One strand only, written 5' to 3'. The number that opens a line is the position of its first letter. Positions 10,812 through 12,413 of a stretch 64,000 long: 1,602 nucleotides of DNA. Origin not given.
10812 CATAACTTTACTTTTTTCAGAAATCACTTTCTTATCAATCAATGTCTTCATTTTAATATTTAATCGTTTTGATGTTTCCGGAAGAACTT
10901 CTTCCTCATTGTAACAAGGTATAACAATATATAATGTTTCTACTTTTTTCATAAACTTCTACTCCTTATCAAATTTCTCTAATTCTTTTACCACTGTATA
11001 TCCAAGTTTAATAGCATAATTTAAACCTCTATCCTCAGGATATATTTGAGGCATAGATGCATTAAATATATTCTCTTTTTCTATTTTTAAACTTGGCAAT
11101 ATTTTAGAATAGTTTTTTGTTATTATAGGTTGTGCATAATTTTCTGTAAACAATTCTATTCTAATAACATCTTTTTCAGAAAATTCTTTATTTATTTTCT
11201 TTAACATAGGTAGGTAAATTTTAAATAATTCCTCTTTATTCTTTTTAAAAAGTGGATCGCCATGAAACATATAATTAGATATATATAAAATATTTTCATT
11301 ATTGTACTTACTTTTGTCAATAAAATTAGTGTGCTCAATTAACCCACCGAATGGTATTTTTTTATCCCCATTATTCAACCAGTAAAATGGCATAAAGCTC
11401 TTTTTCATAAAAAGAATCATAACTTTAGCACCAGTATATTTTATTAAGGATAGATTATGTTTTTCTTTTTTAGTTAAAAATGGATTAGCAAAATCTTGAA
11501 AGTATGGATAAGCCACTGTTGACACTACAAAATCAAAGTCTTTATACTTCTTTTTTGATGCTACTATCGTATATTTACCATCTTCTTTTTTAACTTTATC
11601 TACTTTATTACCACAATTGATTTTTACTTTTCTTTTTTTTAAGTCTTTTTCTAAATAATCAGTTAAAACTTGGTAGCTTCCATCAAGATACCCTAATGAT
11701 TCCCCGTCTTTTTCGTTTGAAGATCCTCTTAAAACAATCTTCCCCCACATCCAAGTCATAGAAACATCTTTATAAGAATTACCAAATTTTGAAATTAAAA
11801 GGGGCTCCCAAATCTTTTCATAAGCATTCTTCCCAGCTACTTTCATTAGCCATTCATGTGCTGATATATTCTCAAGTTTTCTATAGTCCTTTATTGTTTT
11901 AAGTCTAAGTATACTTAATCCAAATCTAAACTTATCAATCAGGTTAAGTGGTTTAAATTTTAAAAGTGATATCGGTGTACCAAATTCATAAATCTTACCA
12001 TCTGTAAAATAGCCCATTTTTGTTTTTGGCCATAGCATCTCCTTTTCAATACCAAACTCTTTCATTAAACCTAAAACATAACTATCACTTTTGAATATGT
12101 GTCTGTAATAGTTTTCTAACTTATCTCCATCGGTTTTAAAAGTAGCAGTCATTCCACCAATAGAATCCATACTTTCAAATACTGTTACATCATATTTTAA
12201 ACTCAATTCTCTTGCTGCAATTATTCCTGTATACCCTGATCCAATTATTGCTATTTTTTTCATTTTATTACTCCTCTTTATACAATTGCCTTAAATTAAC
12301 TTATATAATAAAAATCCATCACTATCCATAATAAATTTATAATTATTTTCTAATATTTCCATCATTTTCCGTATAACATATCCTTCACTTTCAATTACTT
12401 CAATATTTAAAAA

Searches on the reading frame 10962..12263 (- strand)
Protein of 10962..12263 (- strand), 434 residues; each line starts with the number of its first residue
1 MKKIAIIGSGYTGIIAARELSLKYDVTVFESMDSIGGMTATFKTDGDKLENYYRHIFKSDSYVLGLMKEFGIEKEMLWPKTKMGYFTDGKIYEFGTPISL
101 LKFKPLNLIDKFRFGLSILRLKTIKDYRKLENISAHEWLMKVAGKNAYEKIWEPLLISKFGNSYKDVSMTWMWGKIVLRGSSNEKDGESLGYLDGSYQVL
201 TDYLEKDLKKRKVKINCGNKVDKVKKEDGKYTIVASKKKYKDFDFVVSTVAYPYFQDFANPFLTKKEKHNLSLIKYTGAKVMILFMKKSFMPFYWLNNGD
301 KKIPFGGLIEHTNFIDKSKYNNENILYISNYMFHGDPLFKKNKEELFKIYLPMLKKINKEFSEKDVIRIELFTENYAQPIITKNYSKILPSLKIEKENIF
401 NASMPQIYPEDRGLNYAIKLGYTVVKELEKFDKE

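Call 86: search_protein_families(library=pfam, proteins=[window:10962-12263:-], max_evalue=0.001)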
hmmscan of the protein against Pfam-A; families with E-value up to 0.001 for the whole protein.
window:10962-12263:- (434 aa): 7 families
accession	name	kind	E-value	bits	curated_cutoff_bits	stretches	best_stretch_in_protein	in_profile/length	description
PF01593.30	Amino_oxidase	-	1.1e-27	97.8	19.8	1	12-359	2-366/443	Flavin containing amine oxidoreductase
PF13450.12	NAD_binding_8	-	1.1e-08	35.7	21.9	1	6-69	1-67/68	NAD(P)-binding Rossmann-like domain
PF07992.20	Pyr_redox_2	-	1e-07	32.1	26.1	0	200-248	185-233/291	Pyridine nucleotide-disulphide oxidoreductase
PF01266.30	DAO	-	4.9e-06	26.7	27.9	1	3-38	1-38/353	FAD dependent oxidoreductase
PF00070.33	Pyr_redox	-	1e-05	26.4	22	0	3-36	1-35/82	Pyridine nucleotide-disulphide oxidoreductase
PF13738.12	Pyr_redox_3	-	2.7e-05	24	30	1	200-283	83-169/305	Pyridine nucleotide-disulphide oxidoreductase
PF03486.20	HI0933_like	-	0.00014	21.8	50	0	3-36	2-36/244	HI0933-like protein Rossmann domain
